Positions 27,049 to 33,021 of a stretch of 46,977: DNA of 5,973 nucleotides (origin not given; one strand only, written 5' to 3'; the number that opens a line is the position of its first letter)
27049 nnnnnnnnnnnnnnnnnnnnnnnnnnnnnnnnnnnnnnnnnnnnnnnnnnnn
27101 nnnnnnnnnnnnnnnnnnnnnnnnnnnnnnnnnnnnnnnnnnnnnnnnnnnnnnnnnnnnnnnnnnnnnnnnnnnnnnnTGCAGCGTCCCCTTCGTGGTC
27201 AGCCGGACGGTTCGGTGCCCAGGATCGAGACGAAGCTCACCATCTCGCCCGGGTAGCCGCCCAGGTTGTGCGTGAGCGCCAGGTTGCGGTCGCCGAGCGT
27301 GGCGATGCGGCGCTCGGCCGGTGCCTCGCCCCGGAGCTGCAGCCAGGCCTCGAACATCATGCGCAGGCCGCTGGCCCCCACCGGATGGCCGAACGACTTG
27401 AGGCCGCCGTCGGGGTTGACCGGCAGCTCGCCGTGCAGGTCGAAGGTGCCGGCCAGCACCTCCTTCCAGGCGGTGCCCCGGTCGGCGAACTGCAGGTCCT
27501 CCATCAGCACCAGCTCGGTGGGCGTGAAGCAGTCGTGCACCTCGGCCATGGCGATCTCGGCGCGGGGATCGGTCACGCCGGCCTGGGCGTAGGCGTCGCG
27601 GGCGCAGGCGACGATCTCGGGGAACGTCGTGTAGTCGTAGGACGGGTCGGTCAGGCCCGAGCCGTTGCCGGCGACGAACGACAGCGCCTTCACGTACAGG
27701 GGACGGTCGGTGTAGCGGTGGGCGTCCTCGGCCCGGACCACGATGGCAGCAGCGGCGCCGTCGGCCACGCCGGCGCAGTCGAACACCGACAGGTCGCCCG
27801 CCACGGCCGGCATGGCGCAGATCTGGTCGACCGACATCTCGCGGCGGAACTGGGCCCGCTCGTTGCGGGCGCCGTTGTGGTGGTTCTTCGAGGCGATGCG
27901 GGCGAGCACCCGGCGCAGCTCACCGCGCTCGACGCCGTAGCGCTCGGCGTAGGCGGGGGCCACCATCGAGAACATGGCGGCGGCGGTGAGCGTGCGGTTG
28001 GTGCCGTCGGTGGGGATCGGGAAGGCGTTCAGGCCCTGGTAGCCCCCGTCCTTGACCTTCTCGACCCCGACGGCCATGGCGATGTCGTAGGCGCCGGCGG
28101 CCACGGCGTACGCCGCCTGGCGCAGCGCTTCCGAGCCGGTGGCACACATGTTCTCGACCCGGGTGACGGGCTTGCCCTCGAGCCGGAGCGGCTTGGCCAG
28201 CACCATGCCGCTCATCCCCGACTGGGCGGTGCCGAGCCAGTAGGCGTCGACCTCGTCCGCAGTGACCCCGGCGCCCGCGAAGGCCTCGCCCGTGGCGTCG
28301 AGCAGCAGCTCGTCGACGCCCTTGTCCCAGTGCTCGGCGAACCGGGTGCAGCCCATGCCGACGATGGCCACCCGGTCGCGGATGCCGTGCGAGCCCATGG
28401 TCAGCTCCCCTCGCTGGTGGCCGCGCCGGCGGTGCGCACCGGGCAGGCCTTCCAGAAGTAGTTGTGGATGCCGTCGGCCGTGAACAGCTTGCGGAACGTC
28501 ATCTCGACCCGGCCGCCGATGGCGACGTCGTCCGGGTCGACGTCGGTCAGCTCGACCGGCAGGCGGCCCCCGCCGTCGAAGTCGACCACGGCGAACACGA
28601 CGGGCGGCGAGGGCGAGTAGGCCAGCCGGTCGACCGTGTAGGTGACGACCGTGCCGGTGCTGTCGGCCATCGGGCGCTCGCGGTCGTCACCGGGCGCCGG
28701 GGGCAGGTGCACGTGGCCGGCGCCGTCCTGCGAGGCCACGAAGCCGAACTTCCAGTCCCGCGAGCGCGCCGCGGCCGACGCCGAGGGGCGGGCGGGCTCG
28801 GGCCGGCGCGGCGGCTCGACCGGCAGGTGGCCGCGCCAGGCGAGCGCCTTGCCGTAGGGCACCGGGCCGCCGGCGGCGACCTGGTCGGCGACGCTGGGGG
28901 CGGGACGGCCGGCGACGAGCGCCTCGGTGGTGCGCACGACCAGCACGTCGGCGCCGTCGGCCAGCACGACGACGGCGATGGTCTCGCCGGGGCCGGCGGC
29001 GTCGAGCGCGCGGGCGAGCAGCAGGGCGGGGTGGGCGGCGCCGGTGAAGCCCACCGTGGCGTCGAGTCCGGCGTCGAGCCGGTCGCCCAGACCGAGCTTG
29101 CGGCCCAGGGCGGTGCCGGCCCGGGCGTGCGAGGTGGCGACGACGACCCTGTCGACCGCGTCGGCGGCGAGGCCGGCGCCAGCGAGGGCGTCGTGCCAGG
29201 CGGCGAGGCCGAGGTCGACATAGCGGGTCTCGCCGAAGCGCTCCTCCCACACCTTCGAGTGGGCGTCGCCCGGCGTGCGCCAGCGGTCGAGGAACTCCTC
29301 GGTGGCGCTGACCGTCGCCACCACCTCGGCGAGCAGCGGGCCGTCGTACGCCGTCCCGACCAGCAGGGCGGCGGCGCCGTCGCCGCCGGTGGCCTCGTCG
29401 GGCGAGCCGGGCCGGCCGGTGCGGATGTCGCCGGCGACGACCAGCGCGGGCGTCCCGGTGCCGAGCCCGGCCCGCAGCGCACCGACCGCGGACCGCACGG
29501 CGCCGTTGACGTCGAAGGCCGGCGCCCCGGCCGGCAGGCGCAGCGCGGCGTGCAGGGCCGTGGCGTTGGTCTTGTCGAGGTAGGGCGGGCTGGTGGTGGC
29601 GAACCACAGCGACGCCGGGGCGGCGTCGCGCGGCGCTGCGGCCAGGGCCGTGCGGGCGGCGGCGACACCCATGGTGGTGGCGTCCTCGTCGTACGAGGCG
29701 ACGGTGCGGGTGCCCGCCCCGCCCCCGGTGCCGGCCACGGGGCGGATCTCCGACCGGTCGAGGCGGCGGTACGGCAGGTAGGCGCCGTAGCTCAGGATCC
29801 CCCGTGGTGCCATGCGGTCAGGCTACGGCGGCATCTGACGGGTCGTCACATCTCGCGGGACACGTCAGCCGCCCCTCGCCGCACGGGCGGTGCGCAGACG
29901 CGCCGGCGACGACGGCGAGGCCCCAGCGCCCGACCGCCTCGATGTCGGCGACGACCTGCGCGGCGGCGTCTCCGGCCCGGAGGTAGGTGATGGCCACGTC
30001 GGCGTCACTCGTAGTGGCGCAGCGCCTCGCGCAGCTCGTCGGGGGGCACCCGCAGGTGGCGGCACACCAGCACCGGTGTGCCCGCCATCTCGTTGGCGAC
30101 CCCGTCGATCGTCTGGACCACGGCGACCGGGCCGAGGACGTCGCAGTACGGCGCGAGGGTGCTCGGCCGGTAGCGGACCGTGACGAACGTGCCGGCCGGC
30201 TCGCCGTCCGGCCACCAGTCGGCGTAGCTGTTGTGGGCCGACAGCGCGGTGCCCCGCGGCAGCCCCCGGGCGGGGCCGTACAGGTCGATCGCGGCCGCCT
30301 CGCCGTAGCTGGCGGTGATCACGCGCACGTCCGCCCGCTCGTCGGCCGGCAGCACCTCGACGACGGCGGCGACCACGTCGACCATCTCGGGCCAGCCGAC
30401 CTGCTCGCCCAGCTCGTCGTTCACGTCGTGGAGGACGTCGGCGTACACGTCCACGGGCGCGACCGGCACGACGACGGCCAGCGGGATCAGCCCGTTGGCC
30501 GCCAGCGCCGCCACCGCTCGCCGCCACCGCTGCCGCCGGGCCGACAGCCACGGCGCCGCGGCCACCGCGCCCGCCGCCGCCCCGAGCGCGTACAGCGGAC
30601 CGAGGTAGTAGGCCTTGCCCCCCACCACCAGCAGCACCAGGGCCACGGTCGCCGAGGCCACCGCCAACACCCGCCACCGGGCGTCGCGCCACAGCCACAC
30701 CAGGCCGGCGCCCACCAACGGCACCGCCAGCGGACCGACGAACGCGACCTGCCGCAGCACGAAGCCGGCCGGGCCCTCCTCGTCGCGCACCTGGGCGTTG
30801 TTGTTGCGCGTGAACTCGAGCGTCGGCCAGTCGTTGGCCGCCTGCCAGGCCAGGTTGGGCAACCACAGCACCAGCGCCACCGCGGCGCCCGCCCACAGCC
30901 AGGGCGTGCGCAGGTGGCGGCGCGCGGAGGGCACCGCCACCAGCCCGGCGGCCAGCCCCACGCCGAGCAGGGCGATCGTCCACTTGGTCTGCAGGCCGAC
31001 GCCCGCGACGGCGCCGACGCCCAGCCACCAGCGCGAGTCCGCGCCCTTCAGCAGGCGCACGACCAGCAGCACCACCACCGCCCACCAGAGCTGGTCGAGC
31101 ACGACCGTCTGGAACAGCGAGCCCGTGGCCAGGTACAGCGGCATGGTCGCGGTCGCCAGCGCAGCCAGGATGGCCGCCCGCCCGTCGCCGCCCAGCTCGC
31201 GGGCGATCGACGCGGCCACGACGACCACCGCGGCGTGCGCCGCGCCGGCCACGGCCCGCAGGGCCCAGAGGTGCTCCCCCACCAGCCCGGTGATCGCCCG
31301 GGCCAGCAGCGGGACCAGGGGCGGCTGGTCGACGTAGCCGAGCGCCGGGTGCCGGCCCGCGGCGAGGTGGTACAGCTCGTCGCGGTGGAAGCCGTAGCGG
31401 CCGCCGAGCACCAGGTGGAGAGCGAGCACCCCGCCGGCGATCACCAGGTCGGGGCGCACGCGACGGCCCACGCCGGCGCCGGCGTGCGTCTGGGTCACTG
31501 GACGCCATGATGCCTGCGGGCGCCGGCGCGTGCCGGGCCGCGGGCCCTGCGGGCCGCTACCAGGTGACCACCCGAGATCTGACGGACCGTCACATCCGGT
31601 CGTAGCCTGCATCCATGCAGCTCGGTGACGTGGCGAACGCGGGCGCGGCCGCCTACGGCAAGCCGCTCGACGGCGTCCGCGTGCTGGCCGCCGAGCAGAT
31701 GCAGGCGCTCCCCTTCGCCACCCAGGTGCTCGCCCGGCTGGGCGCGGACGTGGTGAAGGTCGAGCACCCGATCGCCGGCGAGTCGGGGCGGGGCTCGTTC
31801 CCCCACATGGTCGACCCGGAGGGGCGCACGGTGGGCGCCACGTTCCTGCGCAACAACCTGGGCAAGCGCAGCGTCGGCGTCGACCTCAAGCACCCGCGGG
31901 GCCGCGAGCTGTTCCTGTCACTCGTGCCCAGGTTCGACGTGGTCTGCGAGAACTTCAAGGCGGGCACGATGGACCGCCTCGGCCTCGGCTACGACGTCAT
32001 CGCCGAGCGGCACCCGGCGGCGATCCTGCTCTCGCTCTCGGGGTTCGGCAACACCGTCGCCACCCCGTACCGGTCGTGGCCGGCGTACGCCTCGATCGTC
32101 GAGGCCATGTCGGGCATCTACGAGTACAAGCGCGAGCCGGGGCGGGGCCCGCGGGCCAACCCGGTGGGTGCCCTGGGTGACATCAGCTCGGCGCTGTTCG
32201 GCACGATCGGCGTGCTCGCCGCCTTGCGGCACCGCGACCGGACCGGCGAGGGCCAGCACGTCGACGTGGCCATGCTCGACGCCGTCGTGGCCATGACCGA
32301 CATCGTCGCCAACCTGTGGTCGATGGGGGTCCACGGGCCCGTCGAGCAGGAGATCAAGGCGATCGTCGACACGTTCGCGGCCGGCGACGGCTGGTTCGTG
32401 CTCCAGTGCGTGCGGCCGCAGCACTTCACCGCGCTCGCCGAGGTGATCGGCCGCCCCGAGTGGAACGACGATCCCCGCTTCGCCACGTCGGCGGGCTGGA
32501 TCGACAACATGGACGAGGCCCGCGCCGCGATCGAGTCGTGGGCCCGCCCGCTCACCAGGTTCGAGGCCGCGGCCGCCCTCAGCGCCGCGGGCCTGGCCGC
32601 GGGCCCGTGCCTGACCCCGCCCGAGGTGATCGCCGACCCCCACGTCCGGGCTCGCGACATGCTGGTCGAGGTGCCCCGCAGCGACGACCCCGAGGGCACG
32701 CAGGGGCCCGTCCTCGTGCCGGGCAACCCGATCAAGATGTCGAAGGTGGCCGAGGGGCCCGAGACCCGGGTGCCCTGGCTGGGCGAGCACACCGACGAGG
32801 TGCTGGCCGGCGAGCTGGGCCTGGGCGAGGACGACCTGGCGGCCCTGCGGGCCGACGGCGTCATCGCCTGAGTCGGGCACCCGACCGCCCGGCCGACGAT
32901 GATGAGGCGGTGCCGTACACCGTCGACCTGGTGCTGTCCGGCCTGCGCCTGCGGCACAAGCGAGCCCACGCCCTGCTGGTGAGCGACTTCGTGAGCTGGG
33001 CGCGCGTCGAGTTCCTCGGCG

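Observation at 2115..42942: Seven copies of a 19-bp palindrome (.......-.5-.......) in front of catabolic operons spread over 40 kb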

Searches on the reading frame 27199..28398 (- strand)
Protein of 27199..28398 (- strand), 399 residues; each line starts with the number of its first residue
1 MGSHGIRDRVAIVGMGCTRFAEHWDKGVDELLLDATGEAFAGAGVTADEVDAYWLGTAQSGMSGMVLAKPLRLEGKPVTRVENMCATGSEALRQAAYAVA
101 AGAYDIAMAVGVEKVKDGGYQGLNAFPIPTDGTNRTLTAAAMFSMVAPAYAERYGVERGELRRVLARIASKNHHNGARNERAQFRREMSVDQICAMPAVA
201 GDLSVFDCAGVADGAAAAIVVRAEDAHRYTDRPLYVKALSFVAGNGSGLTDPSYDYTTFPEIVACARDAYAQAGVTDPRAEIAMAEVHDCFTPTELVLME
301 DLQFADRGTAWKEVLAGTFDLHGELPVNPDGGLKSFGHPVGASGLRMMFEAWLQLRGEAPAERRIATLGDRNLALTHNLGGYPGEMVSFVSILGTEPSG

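Call 9: search_protein_families(library=pfam, proteins=[window:27199-28398:-])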
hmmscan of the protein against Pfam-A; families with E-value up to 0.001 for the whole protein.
window:27199-28398:- (399 aa): 4 families
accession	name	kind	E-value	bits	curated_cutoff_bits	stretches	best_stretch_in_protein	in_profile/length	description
PF22691.2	Thiolase_C_1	-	9.5e-33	113.4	28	1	256-386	15-137/144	Thiolase C-terminal domain-like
PF00108.29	Thiolase_N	-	5e-14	52.7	26.4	1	10-222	1-258/260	Thiolase, N-terminal domain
PF02803.24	Thiolase_C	-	1.4e-06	28.4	27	1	268-356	30-98/123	Thiolase, C-terminal domain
PF00109.32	ketoacyl-synt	-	0.00069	19.7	20.8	0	51-115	143-205/252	Beta-ketoacyl synthase, N-terminal domain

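Call 15: search_protein_families(library=ncbifam, proteins=[window:27199-28398:-], max_evalue=0.001)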
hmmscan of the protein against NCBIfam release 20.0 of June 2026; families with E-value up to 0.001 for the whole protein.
window:27199-28398:- (399 aa): 41 families (the best 25 are shown)
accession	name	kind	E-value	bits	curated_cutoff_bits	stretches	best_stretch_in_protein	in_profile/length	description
NF004810.0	PRK06157.1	equivalog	1e-178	594.6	403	1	3-396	2-398/400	acetyl-CoA acetyltransferase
NF004720.0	PRK06064.1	subfamily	1.1e-93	314.2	420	1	9-394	3-386/389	thiolase domain-containing protein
NF053570.1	AcCoTHIOL_METTL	equivalog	1.6e-79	267.5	600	1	10-387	4-377/385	acetyl-CoA acetyltransferase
NF005704.0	PRK07516.1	subfamily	1.5e-69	234.9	412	1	9-393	3-385/389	thiolase domain-containing protein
NF009228.0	PRK12578.1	subfamily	3.7e-62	210.2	485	1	8-393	3-385/387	thiolase domain-containing protein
NF004936.0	PRK06289.1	equivalog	7.5e-57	192.9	375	1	8-390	3-400/405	acetyl-CoA acetyltransferase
NF006102.0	PRK08256.1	subfamily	1.2e-56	192.5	436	1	8-380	3-380/394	lipid-transfer protein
NF006180.0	PRK08313.1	subfamily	4.1e-47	160.9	514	1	8-382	4-373/389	thiolase domain-containing protein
NF004721.0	PRK06065.1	equivalog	1.3e-43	149.4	455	1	6-361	8-364/393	thiolase domain-containing protein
NF004982.0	PRK06365.1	equivalog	8.6e-43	147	695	2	9-240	17-254/430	thiolase domain-containing protein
NF004811.0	PRK06158.1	subfamily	9.7e-42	143.3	421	1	6-384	6-371/384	acetyl-CoA acetyltransferase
NF004715.0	PRK06059.1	equivalog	2.4e-40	138.7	424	1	8-366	4-376/399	lipid-transfer protein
NF006010.0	PRK08142.1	subfamily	1.9e-37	128.9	462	1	6-386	3-377/388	thiolase domain-containing protein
NF053628.1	BnzsclthlBbsBGT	equivalog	5.3e-37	127.5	750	1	9-361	6-353/389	benzoylsuccinyl-CoA thiolase subunit BbsB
NF004722.0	PRK06066.1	equivalog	1.3e-35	123.1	516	1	8-363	4-359/385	thiolase domain-containing protein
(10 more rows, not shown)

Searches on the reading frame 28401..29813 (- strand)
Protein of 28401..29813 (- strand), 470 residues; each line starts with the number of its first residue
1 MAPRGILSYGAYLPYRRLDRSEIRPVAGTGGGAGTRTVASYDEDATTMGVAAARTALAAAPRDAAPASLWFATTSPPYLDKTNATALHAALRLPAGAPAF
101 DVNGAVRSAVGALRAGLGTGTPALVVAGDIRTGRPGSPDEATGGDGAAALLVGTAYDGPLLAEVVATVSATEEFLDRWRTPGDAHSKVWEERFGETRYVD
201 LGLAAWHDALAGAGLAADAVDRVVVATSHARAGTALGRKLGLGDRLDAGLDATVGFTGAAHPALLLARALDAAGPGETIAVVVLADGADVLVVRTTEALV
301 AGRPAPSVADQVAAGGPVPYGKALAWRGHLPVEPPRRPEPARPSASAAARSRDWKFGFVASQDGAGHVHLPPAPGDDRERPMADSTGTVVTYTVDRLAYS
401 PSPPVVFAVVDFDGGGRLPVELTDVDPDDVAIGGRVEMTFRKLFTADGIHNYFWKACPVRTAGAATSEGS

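Call 10: search_protein_families(library=pfam, proteins=[window:28401-29813:-])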
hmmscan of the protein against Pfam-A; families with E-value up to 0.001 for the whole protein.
window:28401-29813:- (470 aa): 1 family
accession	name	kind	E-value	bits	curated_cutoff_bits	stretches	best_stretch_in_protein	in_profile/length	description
PF01796.24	OB_ChsH2_C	-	8.9e-15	54.8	27.1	1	381-441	3-65/65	ChsH2, C-terminal OB-fold domain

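Call 15: search_protein_families(library=ncbifam, proteins=[window:28401-29813:-], max_evalue=0.001)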
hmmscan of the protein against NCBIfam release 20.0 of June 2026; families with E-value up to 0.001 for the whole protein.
window:28401-29813:- (470 aa): 5 families
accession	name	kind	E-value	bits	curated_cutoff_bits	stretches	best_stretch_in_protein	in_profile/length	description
NF003274.0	PRK04262.1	equivalog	4.4e-37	127.9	244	1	5-321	4-335/347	hydroxymethylglutaryl-CoA synthase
TIGR00748.1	HMG_CoA_syn_Arc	equivalog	8e-22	77.9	353.35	1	5-311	3-324/345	hydroxymethylglutaryl-CoA synthase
TIGR00747.1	fabH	subfamily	2.5e-09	36.7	292.1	1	5-165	4-179/322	beta-ketoacyl-ACP synthase III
NF006829.0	PRK09352.1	subfamily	3.9e-09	35.9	249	1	31-175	39-192/322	beta-ketoacyl-ACP synthase 3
TIGR01835.1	HMG-CoA-S_prok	equivalog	4.6e-09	35.6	360.35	1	37-219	41-224/382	hydroxymethylglutaryl-CoA synthase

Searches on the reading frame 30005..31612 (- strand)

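Call 10: search_protein_families(library=pfam, proteins=[window:30005-31612:-])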
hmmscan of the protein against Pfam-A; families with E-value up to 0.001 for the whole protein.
window:30005-31612:- (535 aa): 1 family
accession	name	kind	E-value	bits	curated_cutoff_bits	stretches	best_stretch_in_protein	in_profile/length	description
PF13231.12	PMT_2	-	2.1e-25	90.3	26.1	1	95-256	1-160/160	Dolichyl-phosphate-mannose-protein mannosyltransferase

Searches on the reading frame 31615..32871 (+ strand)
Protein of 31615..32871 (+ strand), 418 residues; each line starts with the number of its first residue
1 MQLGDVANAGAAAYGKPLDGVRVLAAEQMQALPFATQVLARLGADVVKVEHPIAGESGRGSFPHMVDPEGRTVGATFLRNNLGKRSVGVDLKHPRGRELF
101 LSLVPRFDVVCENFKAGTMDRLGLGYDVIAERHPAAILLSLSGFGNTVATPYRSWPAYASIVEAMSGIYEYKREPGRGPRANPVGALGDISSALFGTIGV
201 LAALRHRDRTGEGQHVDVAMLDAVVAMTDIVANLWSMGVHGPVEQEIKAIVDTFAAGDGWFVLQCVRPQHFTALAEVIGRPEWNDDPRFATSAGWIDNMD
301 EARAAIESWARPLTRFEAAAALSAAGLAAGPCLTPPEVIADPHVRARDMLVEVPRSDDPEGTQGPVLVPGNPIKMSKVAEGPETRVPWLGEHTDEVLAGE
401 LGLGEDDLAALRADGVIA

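Call 10: search_protein_families(library=pfam, proteins=[window:31615-32871:+])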
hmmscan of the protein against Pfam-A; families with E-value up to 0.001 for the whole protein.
window:31615-32871:+ (418 aa): 1 family
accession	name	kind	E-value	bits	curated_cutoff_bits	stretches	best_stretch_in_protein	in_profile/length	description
PF02515.22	CoA_transf_3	-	5.7e-96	322.2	23.3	1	18-393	1-366/366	CoA-transferase family III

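Call 15: search_protein_families(library=ncbifam, proteins=[window:31615-32871:+], max_evalue=0.001)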
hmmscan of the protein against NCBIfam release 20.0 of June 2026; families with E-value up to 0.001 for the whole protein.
window:31615-32871:+ (418 aa): 7 families
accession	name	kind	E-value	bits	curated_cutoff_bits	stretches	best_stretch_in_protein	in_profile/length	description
NF041294.1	Scnl_mescCoAtase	equivalog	1.1e-73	248.6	700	1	18-397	4-380/381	succinyl-CoA:mesaconate CoA-transferase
NF003809.0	PRK05398.1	subfamily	7.8e-70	235.5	442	2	16-229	3-209/416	formyl-CoA transferase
TIGR03253.1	oxalate_frc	equivalog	1.1e-68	231.9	504.2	2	16-230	2-209/416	formyl-CoA transferase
NF052585.1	SucGlutTfsCaiB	equivalog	4e-61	206.8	750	1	16-398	6-386/394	succinate--glutarate CoA-transferase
NF008511.0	PRK11430.1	equivalog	3.9e-52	177.6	522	1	16-380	8-358/381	CoA:oxalate CoA-transferase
NF002914.1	PRK03525.1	equivalog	9.5e-31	107.1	413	1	14-417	7-397/400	L-carnitine CoA-transferase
TIGR04253.1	mesacon_CoA_iso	equivalog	7.2e-25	87.8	725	2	18-229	3-203/403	2-methylfumaryl-CoA isomerase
